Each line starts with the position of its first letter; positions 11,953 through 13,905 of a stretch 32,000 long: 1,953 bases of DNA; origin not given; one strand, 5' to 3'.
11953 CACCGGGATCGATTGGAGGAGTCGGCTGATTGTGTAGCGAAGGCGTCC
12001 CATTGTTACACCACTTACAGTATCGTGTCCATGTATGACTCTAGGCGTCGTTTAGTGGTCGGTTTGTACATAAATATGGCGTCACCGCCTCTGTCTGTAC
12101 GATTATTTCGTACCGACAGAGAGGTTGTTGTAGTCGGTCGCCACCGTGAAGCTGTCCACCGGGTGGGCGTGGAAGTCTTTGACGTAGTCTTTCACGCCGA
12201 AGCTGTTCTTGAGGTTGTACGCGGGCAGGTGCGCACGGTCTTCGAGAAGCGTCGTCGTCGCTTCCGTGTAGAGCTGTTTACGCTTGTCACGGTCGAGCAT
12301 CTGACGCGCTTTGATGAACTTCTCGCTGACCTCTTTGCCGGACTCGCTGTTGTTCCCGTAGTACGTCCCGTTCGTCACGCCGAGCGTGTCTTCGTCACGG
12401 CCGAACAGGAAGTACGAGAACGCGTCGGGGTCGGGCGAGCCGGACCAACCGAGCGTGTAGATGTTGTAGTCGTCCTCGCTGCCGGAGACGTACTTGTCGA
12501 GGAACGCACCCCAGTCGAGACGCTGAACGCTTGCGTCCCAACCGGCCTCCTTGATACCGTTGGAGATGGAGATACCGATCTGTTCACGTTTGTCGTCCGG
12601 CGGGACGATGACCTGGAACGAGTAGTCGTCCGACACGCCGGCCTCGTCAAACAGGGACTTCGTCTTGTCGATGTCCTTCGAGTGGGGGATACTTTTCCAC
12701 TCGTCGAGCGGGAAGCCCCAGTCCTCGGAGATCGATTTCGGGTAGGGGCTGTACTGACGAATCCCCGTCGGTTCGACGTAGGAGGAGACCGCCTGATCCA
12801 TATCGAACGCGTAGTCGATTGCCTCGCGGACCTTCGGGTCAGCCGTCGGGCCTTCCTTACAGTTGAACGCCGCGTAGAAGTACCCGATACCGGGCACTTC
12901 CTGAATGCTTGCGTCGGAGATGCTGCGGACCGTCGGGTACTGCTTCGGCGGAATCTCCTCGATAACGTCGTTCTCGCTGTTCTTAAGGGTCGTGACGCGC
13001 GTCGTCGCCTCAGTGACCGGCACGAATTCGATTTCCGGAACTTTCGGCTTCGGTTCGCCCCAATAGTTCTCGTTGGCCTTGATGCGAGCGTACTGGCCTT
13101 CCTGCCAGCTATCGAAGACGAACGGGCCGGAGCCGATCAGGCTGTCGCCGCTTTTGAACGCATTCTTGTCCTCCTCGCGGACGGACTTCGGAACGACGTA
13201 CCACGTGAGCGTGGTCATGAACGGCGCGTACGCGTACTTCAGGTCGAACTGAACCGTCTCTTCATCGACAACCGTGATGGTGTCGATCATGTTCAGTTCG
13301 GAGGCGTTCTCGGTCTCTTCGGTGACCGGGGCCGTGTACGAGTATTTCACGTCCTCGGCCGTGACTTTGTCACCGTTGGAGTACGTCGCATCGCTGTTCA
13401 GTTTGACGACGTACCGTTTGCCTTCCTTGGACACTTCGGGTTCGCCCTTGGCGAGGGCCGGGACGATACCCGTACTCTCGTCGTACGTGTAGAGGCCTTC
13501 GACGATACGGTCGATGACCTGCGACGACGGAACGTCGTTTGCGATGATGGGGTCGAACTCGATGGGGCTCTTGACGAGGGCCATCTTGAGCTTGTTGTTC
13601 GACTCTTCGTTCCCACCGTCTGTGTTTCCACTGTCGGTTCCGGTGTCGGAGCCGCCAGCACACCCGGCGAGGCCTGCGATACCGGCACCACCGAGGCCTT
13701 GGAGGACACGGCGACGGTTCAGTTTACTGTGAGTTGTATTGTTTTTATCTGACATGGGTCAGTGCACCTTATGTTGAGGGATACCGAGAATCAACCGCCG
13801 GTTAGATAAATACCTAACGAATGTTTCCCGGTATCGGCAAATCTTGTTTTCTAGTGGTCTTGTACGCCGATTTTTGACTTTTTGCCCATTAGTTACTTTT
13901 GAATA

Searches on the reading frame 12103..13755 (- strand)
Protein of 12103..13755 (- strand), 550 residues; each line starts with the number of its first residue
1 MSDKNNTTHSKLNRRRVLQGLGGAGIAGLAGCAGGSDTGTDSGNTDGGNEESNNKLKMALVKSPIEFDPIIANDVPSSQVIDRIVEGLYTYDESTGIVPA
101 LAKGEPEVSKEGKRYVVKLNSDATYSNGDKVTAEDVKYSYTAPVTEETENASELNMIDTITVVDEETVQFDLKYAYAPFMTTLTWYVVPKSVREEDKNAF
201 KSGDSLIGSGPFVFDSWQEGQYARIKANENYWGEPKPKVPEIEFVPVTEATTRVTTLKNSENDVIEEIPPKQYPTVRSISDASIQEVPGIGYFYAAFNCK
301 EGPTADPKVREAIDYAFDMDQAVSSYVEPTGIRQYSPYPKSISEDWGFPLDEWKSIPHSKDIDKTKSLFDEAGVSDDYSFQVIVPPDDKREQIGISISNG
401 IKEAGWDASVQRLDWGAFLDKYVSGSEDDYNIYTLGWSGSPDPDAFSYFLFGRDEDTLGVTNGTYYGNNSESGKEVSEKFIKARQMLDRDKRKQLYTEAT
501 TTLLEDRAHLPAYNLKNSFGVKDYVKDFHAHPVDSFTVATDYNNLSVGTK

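Call 40: search_protein_families(library=pfam, proteins=[window:12103-13755:-], max_evalue=0.001)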
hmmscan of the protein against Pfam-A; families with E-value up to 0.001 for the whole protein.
window:12103-13755:- (550 aa): 1 family
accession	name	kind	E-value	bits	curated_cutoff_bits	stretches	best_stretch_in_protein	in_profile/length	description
PF00496.27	SBP_bac_5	-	3.7e-72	243.9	32.4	1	97-453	2-363/368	Bacterial extracellular solute-binding proteins, family 5 Middle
